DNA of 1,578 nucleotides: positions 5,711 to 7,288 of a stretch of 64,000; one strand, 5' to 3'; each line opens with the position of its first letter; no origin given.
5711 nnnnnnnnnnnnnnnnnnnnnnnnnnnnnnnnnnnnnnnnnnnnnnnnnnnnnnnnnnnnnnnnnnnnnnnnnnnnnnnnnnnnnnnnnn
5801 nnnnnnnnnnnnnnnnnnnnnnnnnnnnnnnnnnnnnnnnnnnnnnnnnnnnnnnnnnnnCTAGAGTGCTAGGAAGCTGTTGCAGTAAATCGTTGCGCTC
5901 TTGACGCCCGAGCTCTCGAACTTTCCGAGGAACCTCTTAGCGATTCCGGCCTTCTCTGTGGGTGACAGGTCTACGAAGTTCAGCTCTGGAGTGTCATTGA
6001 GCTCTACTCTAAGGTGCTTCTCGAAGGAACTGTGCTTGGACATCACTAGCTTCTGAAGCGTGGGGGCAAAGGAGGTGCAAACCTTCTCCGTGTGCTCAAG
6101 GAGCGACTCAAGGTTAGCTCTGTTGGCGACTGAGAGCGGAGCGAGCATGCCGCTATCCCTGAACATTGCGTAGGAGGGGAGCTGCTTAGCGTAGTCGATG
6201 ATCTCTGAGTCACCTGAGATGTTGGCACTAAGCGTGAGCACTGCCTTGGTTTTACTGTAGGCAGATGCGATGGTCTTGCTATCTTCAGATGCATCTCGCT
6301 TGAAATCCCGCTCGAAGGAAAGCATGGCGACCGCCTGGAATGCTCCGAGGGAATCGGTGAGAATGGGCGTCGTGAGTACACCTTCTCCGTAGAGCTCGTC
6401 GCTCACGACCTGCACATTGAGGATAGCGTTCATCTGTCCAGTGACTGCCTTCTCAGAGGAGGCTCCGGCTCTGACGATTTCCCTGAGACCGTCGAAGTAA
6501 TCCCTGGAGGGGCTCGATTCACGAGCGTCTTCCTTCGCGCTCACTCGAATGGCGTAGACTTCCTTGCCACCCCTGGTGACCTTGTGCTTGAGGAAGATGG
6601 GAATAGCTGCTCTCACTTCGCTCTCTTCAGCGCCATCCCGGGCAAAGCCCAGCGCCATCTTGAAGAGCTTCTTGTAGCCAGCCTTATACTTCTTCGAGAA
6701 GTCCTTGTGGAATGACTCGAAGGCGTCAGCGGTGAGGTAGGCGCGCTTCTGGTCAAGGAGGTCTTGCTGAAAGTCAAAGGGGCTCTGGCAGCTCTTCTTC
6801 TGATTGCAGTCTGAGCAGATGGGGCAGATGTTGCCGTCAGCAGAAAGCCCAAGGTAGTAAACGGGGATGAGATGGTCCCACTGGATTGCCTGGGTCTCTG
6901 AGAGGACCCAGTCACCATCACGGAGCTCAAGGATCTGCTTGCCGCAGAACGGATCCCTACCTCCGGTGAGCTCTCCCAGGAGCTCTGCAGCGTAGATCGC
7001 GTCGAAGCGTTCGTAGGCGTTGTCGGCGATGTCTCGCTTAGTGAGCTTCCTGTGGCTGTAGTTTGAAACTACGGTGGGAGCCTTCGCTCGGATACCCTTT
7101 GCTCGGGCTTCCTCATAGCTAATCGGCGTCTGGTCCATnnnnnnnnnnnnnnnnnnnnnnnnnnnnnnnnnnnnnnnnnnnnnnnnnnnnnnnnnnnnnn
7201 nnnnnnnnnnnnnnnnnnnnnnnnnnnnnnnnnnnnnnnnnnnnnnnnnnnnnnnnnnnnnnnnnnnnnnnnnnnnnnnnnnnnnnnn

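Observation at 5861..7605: Low-GC island carrying an HNH nuclease with a large unknown C-terminal domain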

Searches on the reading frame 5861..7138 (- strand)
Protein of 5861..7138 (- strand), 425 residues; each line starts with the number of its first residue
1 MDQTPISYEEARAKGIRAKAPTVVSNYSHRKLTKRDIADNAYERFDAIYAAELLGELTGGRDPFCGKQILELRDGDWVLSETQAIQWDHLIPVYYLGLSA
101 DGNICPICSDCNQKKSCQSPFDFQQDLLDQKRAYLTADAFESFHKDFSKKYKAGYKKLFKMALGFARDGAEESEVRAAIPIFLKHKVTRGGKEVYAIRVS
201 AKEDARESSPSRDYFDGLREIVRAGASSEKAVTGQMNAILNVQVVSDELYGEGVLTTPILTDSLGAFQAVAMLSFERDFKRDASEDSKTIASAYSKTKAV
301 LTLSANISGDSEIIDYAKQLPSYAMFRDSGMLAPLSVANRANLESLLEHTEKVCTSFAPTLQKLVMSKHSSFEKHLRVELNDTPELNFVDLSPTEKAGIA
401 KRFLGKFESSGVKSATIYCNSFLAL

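Call 5: search_protein_families(library=pfam, proteins=[window:5861-7138:-], max_evalue=0.1)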
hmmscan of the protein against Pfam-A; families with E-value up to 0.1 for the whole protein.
window:5861-7138:- (425 aa): 1 family
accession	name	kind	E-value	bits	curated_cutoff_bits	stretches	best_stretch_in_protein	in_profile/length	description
PF01844.29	HNH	-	0.0031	18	21.4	1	83-116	12-45/47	HNH endonuclease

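Call 6: search_protein_families(library=phrogs, proteins=[window:5861-7138:-], max_evalue=0.01)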
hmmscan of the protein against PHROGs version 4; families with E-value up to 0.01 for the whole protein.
window:5861-7138:- (425 aa): 6 families
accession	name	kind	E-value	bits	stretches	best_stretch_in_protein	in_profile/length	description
phrog_1035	-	DNA, RNA and nucleotide metabolism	7.2e-07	30.3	1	17-154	117-251/271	endonuclease VII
phrog_2118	-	DNA, RNA and nucleotide metabolism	7.7e-05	23.4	1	64-136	181-242/301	HNH endonuclease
phrog_2214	-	DNA, RNA and nucleotide metabolism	8.4e-05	22.8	1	64-135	198-256/429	HNH endonuclease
phrog_338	-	DNA, RNA and nucleotide metabolism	0.00051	20.5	1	65-122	213-266/340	HNH endonuclease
phrog_6050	-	DNA, RNA and nucleotide metabolism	0.0023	17.8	1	60-122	312-364/402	HNH endonuclease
phrog_8660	-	DNA, RNA and nucleotide metabolism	0.004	18.3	1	79-120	140-181/196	HNH endonuclease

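Call 7: search_protein_families(library=padloc, proteins=[window:5861-7138:-], max_evalue=1)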
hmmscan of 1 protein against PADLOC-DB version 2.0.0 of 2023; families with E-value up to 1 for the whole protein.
window:5861-7138:- (425 aa): 6 families
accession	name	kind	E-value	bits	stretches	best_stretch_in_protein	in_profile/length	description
PDLC04248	PDC-M01B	-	0.0025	15.8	1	86-126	47-89/216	-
PDLC04259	PDC-M01B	-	0.0069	14.4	1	102-121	125-144/277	-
PDLC04264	PDC-M01B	-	0.012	13.4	1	88-123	115-152/282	-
PDLC04251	PDC-M01B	-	0.012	13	1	81-125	106-152/279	-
PDLC00325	PtuB1|PtuB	-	0.013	13.1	1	102-124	88-108/213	Unknown function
PDLC00335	PtuB1|PtuB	-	0.022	12.3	1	98-148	81-129/214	Unknown function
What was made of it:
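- On Known anti-phage defence nucleases (Septu PtuB and PADLOC candidates): Best PADLOC hit is E 0.0025, 15.8 bits, over the HNH motif only (call 7).
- No match to any known defence or anti-defence family (call 7).
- Tried and rejected: PADLOC: only motif-level noise (call 7).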

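Call 9: search_dna_similar(query=window:5861-7138:-, collection=phages, mode=protein, max_rows=30, max_evalue=0.001)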
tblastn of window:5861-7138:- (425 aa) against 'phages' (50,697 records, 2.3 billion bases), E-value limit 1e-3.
No match.

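Call 12: find_homologous_proteins(query=window:5861-7138:-, max_evalue=0.001)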
Query window:5861-7138:- (425 aa): 7 proteins with E <= 0.001 among 8000 candidates.
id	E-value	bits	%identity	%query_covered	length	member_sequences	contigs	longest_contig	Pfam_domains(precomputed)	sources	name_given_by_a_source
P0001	5.5e-276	933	99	100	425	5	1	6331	-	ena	-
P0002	4.3e-214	729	78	99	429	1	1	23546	-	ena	-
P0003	1.3e-208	711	76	99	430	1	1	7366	-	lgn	-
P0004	9.3e-116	405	49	100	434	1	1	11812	-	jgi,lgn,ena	-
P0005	1.7e-114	401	48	100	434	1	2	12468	-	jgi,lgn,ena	-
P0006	2.1e-88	315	47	83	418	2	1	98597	-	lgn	-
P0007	5.0e-69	251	40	81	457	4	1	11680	-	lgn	-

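Call 14: find_encoding_contigs(protein=P0006, flank=10000, max_places=3)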
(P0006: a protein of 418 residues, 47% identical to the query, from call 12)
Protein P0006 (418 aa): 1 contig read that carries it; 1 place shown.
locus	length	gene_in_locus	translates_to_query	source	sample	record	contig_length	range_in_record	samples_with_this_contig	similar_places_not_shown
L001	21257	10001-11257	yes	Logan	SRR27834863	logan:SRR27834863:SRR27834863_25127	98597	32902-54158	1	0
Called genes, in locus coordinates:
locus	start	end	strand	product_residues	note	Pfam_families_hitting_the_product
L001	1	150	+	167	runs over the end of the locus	-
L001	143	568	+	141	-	-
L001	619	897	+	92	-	-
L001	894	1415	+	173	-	-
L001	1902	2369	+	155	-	-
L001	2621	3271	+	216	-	-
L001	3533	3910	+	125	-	-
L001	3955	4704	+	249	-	PF10263:SprT-like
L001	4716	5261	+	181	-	PF18143:HAD_SAK_2 (weak)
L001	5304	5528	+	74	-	-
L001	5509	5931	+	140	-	-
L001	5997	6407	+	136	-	-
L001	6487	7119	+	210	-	-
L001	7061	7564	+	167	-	-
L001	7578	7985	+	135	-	-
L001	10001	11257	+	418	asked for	-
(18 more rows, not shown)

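Call 15: find_encoding_contigs(protein=P0002, flank=10000, max_places=3)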
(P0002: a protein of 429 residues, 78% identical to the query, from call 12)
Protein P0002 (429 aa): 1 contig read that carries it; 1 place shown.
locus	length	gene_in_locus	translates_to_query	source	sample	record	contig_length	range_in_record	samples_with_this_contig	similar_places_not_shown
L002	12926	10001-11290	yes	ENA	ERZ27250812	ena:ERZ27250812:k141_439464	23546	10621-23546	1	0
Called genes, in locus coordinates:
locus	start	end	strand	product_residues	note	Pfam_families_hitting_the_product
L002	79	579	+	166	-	PF24749:DUF7695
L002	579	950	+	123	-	-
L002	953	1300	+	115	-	-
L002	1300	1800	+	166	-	-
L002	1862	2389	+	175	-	-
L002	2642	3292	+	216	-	-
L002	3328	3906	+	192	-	-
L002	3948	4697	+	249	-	PF10263:SprT-like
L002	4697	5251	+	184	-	PF18143:HAD_SAK_2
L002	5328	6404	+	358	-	-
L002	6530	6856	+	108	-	-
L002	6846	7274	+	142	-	-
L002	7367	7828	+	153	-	-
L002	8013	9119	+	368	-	PF00487:FA_desaturase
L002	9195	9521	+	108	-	PF03819:MazG (weak)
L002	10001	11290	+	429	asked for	-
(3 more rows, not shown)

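Call 16: search_dna_similar(query=window:5861-7138:-, collection=plasmids, mode=protein, max_rows=30, max_evalue=0.001)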
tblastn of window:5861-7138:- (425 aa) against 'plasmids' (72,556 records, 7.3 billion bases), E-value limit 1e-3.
No match.

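Call 18: find_related_loci(query=window:5861-7138:-, collection=genome_contigs, flank=10000)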
Query window:5861-7138:- (425 aa) in genome_contigs; peptide patterns used: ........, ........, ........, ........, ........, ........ (x = any residue, [..] = any of these).
121 stretches matched a pattern, but none encodes a relative of the query by tblastn (E <= 1e-3).

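Call 19: find_related_loci(query=window:5861-7138:-, collection=viral_contigs, flank=10000)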
Query window:5861-7138:- (425 aa) in viral_contigs; peptide patterns used: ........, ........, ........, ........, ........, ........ (x = any residue, [..] = any of these).
28 stretches matched a pattern, but none encodes a relative of the query by tblastn (E <= 1e-3).

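Call 23: find_related_loci(query=A1, collection=genome_contigs, flank=10000)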
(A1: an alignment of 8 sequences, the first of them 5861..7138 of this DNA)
Query A1 (425 aa) in genome_contigs; peptide patterns used: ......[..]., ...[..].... (x = any residue, [..] = any of these).
23 stretches matched a pattern, but none encodes a relative of the query by tblastn (E <= 1e-3).

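Call 25: find_encoding_contigs(protein=P0004, flank=10000, max_places=3)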
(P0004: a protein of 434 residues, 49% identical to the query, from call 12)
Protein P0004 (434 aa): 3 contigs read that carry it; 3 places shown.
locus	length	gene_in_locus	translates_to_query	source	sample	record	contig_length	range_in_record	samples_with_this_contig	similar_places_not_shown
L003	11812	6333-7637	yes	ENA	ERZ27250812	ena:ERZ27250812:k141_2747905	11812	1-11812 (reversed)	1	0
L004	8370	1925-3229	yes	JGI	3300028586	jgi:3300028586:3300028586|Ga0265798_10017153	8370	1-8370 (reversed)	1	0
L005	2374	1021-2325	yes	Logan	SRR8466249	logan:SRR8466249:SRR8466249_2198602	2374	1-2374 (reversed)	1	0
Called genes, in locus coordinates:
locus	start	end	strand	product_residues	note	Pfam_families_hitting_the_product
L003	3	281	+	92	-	?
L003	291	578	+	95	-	-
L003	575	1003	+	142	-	-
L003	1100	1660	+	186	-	-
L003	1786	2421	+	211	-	-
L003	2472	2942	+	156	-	-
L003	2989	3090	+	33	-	-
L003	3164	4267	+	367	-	PF00487:FA_desaturase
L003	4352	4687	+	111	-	PF01503:PRA-PH (weak), PF03819:MazG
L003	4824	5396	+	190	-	PF12158:DUF3592 (weak)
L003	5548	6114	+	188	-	PF12158:DUF3592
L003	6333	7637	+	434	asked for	-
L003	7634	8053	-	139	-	-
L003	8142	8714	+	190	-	-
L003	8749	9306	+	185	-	-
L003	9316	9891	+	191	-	-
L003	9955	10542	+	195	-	-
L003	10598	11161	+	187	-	-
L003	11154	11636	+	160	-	-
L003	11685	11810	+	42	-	?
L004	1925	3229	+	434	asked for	-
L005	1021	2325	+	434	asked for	-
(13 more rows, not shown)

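Call 26: find_encoding_contigs(protein=P0007, flank=10000, max_places=3)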
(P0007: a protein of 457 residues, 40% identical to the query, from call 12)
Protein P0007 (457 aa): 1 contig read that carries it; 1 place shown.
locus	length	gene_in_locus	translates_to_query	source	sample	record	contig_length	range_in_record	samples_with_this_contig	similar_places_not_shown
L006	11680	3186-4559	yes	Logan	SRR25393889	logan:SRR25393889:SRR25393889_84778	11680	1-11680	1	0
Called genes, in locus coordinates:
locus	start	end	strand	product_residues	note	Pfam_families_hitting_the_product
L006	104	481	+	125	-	-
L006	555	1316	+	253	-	PF10263:SprT-like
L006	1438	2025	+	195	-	-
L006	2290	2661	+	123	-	-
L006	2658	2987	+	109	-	PF03819:MazG (weak)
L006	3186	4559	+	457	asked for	-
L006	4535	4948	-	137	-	-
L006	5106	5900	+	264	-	-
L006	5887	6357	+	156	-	-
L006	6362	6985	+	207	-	-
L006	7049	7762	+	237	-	-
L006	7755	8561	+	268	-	-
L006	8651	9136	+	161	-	-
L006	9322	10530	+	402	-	-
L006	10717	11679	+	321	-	?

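Call 32: predict_structure(alignment_id=A1)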
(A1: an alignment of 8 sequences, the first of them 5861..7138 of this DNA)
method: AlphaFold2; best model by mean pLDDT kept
length: 425 residues; sequences in the alignment: 8
mean_pLDDT: 74.2   pTM: 0.52
mean pLDDT of the five models: 74.2, 72.7, 70.3, 68.1, 65.9
residues with pLDDT >= 90: 101; 70-90: 182; 50-70: 77; < 50: 65
segments of 3 or more residues with pLDDT < 50: 21-45, 88-103, 169-176, 197-207
pLDDT, mean of each block of 10 residues (from residue 1): 79 68 36 31 50 79 86 72 54 33 59 69 86 87 77 63 52 48 56 47 46 86 81 84 83 76 93 89 66 91 95 92 86 86 93 90 91 90 85 93 88 92 91
secondary structure, 60 per line:
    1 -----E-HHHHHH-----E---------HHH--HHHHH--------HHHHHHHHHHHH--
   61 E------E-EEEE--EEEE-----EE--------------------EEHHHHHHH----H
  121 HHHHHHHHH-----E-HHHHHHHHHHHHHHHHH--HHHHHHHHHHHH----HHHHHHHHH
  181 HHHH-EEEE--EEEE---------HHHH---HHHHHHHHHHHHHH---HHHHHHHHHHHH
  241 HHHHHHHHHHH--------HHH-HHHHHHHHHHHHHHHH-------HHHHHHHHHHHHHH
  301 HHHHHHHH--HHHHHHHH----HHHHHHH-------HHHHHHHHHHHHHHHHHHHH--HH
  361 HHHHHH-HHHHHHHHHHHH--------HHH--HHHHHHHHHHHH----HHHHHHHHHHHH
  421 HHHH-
elements in order: H8-13 H34-38 H47-58 E70-73 E76-79 H109-115 H120-129 H137-153 H156-167 H172-184 E186-189 E192-195 H205-208 H212-225 H229-251 H264-279 H287-308 H311-318 H323-329 H337-356 H359-366 H368-379 H393-404 H409-424
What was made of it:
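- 5864..6526 (-): All-alpha C-terminal region, residues about 205-425, predicted with confidence. Putative DNA-binding region. AlphaFold2 pLDDT about 85-95 (call 32).
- On HNH / His-Me finger endonuclease superfamily: Strands and a helix are predicted around the motif (call 32), but pLDDT is below 50 at residues 88-103.
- On Tyrosine recombinase (whole enzyme): The protein ends at residue 425 within the helical region (calls 5, 32).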

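Call 34: search_protein_representatives(alignment_id=A1)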
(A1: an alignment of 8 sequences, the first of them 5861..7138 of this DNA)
Query: 8 sequences, 426 profile positions. Proteins with E-value up to 0.001 (for the whole library): 89; up to 1e-10: 11; up to 1e-30: 5. The best 89 are listed.
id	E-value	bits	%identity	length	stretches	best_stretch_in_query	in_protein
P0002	1.5e-220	749.1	-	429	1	1-425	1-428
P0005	4.7e-205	698.0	-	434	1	1-426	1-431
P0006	4.6e-192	655.2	-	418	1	3-422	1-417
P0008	9.9e-53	196.2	-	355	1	2-333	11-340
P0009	1.4e-49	185.8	-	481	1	7-419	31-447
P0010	1.3e-15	73.8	-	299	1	64-290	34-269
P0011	3.8e-14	69.0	-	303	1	23-185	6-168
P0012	8.3e-14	67.9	-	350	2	54-163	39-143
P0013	9.1e-13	64.5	-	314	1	39-174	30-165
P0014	5.7e-11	58.6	-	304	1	30-180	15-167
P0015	7.0e-11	58.3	-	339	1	25-167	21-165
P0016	1.9e-10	56.8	-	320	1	57-177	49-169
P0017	7.3e-10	54.9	-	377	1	75-247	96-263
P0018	1.6e-09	53.8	-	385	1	51-169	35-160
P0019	1.8e-09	53.6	-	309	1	25-166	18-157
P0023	6.3e-09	51.8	-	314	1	18-267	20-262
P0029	3.4e-08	49.4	-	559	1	33-174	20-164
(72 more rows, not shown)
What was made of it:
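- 6614..7066 (-): Core of residues about 25-175 (HNH plus three following helices), shared with about 80 clusters of ~300-aa N-terminal-HNH proteins. Profile search of 1.84 billion representatives (call 34).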

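Call 35: search_protein_families(library=pfam, proteins=[P0008, P0009, P0010, P0011, P0012, P0013, P0014, P0017, P0023, P0029], max_evalue=0.01)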
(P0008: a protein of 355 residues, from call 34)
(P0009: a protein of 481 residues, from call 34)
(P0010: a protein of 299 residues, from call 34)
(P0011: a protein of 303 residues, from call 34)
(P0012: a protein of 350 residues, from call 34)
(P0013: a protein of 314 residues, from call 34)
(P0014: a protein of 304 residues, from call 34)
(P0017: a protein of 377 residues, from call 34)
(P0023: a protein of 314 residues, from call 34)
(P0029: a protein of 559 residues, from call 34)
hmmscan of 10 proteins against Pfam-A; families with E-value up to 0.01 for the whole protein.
P0008 (355 aa): 2 families
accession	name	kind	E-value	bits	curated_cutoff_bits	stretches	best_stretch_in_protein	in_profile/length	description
PF01844.29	HNH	-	0.00016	22.2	21.4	1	97-129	15-47/47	HNH endonuclease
PF14279.12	HNH_5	-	0.0015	18.9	27.5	1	98-128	15-45/56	HNH endonuclease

P0009 (481 aa): 2 families
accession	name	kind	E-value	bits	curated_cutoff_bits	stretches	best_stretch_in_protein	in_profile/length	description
PF01844.29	HNH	-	0.00016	22.2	21.4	1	91-147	1-46/47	HNH endonuclease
PF14279.12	HNH_5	-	0.00066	20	27.5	1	113-151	11-50/56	HNH endonuclease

P0010 (299 aa): 1 family
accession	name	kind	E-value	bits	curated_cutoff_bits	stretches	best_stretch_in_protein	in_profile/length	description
PF01844.29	HNH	-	0.00025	21.6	21.4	1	58-88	16-46/47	HNH endonuclease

P0011 (303 aa): 2 families
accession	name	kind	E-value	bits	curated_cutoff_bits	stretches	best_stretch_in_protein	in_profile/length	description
PF14279.12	HNH_5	-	1.7e-05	25.1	27.5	1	67-101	12-46/56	HNH endonuclease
PF01844.29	HNH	-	0.00027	21.5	21.4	1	58-101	11-47/47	HNH endonuclease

P0012 (350 aa): 3 families
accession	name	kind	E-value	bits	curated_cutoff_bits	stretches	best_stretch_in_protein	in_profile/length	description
PF01844.29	HNH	-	4.6e-07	30.3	21.4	1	47-96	1-46/47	HNH endonuclease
PF14279.12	HNH_5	-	2.6e-05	24.5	27.5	1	47-96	1-45/56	HNH endonuclease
PF13395.12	HNH_4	-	0.001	19.4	22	1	47-96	1-50/54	HNH endonuclease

P0013 (314 aa): 3 families
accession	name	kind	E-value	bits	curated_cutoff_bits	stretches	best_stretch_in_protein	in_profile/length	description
PF01844.29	HNH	-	4.7e-06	27.1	21.4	1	53-105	1-45/47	HNH endonuclease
PF14279.12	HNH_5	-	8.4e-05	22.9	27.5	1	73-107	12-46/56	HNH endonuclease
PF13395.12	HNH_4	-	0.003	17.9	22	1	53-109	1-53/54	HNH endonuclease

P0014 (304 aa): 4 families
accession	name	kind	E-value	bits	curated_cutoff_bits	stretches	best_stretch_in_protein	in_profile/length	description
PF01844.29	HNH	-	1.2e-07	32.2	21.4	1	49-102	1-46/47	HNH endonuclease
PF14279.12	HNH_5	-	1.1e-06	28.9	27.5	1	63-110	6-53/56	HNH endonuclease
PF13395.12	HNH_4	-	3.5e-05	24.1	22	1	49-105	1-53/54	HNH endonuclease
PF20962.2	Phage_p2_ORF12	-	0.0012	19.1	27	1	236-297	5-67/89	Lactococcus lactis phage p2, ORF12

P0017 (377 aa): 1 family
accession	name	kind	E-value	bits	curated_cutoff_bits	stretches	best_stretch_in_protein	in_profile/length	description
PF01844.29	HNH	-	0.00043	20.8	21.4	1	105-137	13-45/47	HNH endonuclease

P0023 (314 aa): 0 families

P0029 (559 aa): 0 families
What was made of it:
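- On HNH / His-Me finger endonuclease superfamily: Profile-linked relatives P0008-P0014 pass at 21.5-32.2 bits (call 35).
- Distant relatives pass the Pfam HNH cut-off (calls 34, 35).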

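Call 37: find_encoding_contigs(protein=P0001, flank=10000, max_places=3)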
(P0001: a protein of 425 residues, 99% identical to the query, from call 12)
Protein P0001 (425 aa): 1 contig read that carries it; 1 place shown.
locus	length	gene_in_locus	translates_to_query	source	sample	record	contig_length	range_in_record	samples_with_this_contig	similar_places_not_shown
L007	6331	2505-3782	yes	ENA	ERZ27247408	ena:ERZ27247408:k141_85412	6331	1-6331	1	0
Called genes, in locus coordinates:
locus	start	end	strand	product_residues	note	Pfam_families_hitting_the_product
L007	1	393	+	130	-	?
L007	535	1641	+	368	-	PF00487:FA_desaturase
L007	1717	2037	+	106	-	PF03819:MazG (weak)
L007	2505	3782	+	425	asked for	-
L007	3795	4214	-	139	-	-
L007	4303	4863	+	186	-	-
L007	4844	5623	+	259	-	-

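Call 38: find_encoding_contigs(protein=P0003, flank=10000, max_places=3)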
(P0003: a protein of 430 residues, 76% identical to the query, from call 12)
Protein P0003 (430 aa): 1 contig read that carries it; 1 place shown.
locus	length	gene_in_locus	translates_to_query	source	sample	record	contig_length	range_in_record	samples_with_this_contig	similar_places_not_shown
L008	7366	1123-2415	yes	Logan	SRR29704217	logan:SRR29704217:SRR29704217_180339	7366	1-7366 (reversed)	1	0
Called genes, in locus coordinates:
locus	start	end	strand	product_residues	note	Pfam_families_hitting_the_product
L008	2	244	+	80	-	?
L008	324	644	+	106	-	PF03819:MazG (weak)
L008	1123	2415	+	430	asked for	-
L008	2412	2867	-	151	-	-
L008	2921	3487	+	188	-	-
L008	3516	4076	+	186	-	-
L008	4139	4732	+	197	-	-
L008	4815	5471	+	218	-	-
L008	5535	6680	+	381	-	-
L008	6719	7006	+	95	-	-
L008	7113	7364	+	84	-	?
